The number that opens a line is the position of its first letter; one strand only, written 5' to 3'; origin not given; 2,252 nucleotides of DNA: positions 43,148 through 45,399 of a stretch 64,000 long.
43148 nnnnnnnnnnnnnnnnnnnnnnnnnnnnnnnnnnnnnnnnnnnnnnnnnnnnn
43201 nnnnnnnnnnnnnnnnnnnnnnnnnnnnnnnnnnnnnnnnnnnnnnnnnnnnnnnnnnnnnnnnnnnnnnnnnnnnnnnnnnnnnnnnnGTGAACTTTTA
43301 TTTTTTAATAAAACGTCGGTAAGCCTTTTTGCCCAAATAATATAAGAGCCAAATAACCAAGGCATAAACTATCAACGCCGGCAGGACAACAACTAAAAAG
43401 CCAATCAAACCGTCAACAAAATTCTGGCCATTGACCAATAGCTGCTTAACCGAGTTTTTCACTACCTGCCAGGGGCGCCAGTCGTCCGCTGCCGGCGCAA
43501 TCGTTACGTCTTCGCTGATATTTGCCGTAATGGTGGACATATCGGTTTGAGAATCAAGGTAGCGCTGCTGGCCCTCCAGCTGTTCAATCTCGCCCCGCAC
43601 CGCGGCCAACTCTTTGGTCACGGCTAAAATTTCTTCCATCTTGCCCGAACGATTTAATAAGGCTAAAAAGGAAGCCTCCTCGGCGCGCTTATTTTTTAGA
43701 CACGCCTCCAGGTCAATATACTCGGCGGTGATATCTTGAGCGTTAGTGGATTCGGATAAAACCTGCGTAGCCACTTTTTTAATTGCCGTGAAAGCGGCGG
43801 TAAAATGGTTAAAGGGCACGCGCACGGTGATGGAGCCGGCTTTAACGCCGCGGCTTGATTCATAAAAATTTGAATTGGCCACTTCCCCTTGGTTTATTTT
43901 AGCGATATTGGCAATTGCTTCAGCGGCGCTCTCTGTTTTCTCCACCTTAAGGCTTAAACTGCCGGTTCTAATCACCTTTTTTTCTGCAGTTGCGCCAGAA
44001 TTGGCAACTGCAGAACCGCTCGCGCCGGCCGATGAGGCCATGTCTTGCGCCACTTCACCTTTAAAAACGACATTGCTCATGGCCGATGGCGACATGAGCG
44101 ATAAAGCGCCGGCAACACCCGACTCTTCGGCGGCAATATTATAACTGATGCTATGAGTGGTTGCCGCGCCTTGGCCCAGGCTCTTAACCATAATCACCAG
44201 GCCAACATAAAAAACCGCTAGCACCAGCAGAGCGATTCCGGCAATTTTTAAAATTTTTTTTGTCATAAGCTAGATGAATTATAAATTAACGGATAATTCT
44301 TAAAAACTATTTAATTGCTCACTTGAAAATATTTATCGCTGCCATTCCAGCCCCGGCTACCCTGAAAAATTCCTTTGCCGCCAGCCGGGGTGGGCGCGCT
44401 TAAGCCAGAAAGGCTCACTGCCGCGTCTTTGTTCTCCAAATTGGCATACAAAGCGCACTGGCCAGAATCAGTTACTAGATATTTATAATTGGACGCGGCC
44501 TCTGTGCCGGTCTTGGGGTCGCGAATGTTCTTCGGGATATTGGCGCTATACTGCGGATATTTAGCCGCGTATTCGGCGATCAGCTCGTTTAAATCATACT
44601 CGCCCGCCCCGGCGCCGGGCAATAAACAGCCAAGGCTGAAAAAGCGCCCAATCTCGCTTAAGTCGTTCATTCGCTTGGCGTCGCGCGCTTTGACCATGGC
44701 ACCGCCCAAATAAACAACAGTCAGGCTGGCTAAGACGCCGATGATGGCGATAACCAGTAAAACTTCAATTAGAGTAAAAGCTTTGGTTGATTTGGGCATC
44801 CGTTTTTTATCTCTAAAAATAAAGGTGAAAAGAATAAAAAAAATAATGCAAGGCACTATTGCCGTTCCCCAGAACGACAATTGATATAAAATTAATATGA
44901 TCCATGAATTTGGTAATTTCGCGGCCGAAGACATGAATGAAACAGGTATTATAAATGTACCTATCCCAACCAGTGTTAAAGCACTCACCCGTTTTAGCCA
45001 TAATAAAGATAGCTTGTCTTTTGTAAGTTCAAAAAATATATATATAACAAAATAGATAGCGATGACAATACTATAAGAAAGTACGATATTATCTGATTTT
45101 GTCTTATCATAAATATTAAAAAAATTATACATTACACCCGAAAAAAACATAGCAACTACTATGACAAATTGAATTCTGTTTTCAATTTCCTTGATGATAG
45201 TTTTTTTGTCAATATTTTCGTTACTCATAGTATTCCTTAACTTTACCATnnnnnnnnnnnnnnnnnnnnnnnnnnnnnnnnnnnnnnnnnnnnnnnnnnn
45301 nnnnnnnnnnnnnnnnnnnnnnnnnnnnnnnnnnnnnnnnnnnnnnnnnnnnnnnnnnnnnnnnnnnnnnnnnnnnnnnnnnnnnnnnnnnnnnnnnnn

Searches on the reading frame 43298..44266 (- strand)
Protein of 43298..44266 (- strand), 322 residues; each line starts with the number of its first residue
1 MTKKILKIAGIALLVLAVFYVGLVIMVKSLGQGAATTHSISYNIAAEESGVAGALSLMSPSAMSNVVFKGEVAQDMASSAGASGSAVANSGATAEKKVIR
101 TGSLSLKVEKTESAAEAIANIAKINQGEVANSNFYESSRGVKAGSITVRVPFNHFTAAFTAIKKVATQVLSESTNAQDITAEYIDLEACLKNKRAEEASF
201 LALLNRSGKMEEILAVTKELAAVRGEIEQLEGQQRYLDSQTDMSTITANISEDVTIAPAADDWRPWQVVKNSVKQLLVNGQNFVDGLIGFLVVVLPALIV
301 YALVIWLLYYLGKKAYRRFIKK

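Call 98: search_protein_families(library=pfam, proteins=[window:43298-44266:-], max_evalue=0.001)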
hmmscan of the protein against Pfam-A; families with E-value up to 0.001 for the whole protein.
window:43298-44266:- (322 aa): 1 family
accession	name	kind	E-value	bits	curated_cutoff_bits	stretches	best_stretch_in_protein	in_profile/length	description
PF14257.11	DUF4349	-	9.6e-54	182.4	27.7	1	97-309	2-212/213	Domain of unknown function (DUF4349)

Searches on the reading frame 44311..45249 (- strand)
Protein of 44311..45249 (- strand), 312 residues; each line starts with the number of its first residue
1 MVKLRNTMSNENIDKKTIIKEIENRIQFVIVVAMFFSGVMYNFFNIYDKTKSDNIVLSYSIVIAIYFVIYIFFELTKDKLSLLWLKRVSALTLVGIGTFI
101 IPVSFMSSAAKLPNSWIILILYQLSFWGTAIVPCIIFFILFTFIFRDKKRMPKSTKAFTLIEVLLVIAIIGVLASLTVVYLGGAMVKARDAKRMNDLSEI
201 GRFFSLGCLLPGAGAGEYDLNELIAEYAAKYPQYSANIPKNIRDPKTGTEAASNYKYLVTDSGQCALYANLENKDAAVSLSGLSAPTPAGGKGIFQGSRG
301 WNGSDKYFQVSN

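Call 98: search_protein_families(library=pfam, proteins=[window:44311-45249:-], max_evalue=0.001)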
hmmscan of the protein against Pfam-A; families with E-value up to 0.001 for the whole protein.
window:44311-45249:- (312 aa): 1 family
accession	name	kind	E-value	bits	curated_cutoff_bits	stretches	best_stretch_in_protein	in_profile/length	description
PF07963.17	N_methyl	-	3.5e-06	26.8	21.2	1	154-176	3-25/27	Prokaryotic N-terminal methylation motif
